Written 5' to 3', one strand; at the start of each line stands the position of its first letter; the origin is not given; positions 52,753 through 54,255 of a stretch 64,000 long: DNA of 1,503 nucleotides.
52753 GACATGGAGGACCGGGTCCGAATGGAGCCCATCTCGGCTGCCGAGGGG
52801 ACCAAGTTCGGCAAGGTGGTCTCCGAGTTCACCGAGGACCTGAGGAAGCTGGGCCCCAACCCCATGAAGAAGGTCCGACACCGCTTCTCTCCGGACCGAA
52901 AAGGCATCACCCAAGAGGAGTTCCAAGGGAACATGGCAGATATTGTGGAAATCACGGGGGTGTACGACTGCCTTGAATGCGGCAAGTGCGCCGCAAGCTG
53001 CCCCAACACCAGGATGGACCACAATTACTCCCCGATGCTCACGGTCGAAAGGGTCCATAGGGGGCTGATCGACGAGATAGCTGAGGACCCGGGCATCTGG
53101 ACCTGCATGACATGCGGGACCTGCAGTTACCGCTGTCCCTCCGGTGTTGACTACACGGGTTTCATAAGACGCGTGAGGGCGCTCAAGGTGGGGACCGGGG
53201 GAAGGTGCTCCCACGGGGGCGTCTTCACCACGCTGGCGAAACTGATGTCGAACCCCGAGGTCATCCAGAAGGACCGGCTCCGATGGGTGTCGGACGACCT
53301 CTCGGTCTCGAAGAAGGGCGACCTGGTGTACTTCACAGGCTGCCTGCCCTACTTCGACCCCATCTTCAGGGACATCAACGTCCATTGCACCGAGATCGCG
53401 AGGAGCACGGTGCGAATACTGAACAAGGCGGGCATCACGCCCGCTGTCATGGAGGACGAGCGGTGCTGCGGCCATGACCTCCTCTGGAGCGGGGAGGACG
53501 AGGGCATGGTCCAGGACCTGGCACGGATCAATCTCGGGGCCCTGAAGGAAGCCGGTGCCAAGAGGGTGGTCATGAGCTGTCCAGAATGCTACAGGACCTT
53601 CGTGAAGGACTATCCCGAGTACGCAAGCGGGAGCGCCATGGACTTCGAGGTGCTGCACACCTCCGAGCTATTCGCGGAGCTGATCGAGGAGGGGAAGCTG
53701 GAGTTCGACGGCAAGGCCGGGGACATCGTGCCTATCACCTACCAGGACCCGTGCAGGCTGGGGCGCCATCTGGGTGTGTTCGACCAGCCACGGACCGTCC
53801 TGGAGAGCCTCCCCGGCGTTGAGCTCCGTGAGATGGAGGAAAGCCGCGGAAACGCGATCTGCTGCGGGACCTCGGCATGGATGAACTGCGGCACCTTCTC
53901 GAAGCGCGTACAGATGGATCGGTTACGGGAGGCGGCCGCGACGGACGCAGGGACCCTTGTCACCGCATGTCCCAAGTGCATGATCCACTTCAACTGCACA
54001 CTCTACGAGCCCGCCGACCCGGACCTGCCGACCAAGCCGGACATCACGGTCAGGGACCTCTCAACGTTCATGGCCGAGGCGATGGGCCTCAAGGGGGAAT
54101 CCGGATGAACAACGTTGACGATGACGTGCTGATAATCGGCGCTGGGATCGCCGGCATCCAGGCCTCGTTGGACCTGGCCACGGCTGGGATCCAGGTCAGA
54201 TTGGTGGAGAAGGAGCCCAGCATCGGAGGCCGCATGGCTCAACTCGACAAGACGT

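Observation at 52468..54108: MvhD-HdrC-HdrB triple fusion: a soluble HdrD-like heterodisulfide reductase module hard-wired to MvhD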

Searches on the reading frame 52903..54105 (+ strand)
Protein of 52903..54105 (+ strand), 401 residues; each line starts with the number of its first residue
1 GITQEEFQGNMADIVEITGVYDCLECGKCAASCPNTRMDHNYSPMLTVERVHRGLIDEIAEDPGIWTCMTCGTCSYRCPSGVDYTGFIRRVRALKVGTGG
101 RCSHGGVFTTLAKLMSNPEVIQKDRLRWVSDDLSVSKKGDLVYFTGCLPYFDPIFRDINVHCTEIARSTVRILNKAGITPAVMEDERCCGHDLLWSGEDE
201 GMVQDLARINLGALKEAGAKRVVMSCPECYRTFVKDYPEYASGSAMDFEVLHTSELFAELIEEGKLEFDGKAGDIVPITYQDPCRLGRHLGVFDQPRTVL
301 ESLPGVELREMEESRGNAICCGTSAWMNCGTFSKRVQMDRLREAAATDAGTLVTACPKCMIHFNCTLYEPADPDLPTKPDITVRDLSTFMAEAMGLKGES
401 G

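Call 19: search_solved_structures(query=window:52903-54105:+, max_evalue=0.01, show_alignments=3)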
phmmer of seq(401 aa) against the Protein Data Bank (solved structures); distinct sequences matched with E-value up to 0.01: 16.
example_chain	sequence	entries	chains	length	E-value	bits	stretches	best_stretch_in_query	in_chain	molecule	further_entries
9ojn_A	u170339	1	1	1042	6.3e-32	114.1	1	62-363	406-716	Iron-sulfur-binding reductase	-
8rvv_C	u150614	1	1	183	8.9e-12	47.7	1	22-93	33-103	H(2):CoB-CoM heterodisulfide,ferredoxin reductase subunit C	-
8rvu_c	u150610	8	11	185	9.1e-12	47.7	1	22-93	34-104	H(2):CoB-CoM heterodisulfide,ferredoxin reductase subunit C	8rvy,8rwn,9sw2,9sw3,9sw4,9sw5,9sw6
9sfi_E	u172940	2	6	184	1.2e-11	47.2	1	16-103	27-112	H(2)/formate:CoB-CoM heterodisulfide,ferredoxin reductase subunit C2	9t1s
5odc_C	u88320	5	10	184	1.4e-11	47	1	18-102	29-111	Heterodisulfide reductase, subunit C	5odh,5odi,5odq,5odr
7bkb_C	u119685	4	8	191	1e-09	40.9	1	22-94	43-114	CoB--CoM heterodisulfide reductase subunit C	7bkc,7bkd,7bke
8rja_F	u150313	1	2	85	7.6e-06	28.2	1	17-88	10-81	NAD(P)H-quinone oxidoreductase subunit I, chloroplastic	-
8rvv_B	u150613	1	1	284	0.00014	24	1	158-257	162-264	H(2):CoB-CoM heterodisulfide,ferredoxin reductase subunit B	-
8b6g_CB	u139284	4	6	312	0.00014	24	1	16-83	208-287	Succinate dehydrogenase (quinone) | succinate dehydrogenase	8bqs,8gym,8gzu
8rvu_b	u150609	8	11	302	0.00018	23.7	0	158-257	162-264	H(2):CoB-CoM heterodisulfide,ferredoxin reductase subunit B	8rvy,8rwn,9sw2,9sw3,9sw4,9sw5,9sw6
5xmj_B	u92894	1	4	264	0.00021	23.4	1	16-94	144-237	Succinate dehydrogenase iron-sulfur subunit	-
9eri_C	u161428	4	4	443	0.00029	22.9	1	17-89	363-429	Na(+)-translocating ferredoxin:NAD(+) oxidoreductase complex subunit C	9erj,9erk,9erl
6lum_B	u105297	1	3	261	0.00052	22.1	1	17-92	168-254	Succinate dehydrogenase subunit B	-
1kf6_B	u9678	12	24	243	0.0015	20.6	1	21-90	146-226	FUMARATE REDUCTASE IRON-SULFUR PROTEIN | Fumarate reductase iron-sulfur subunit | Fumarate reductase (Anaerobic), Fe-S subunit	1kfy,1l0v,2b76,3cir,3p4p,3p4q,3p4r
1yq3_B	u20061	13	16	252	0.0023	20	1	5-91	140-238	succinate dehydrogenase Ip subunit | Succinate dehydrogenase [ubiquinone] iron-sulfur subunit, mitochondrial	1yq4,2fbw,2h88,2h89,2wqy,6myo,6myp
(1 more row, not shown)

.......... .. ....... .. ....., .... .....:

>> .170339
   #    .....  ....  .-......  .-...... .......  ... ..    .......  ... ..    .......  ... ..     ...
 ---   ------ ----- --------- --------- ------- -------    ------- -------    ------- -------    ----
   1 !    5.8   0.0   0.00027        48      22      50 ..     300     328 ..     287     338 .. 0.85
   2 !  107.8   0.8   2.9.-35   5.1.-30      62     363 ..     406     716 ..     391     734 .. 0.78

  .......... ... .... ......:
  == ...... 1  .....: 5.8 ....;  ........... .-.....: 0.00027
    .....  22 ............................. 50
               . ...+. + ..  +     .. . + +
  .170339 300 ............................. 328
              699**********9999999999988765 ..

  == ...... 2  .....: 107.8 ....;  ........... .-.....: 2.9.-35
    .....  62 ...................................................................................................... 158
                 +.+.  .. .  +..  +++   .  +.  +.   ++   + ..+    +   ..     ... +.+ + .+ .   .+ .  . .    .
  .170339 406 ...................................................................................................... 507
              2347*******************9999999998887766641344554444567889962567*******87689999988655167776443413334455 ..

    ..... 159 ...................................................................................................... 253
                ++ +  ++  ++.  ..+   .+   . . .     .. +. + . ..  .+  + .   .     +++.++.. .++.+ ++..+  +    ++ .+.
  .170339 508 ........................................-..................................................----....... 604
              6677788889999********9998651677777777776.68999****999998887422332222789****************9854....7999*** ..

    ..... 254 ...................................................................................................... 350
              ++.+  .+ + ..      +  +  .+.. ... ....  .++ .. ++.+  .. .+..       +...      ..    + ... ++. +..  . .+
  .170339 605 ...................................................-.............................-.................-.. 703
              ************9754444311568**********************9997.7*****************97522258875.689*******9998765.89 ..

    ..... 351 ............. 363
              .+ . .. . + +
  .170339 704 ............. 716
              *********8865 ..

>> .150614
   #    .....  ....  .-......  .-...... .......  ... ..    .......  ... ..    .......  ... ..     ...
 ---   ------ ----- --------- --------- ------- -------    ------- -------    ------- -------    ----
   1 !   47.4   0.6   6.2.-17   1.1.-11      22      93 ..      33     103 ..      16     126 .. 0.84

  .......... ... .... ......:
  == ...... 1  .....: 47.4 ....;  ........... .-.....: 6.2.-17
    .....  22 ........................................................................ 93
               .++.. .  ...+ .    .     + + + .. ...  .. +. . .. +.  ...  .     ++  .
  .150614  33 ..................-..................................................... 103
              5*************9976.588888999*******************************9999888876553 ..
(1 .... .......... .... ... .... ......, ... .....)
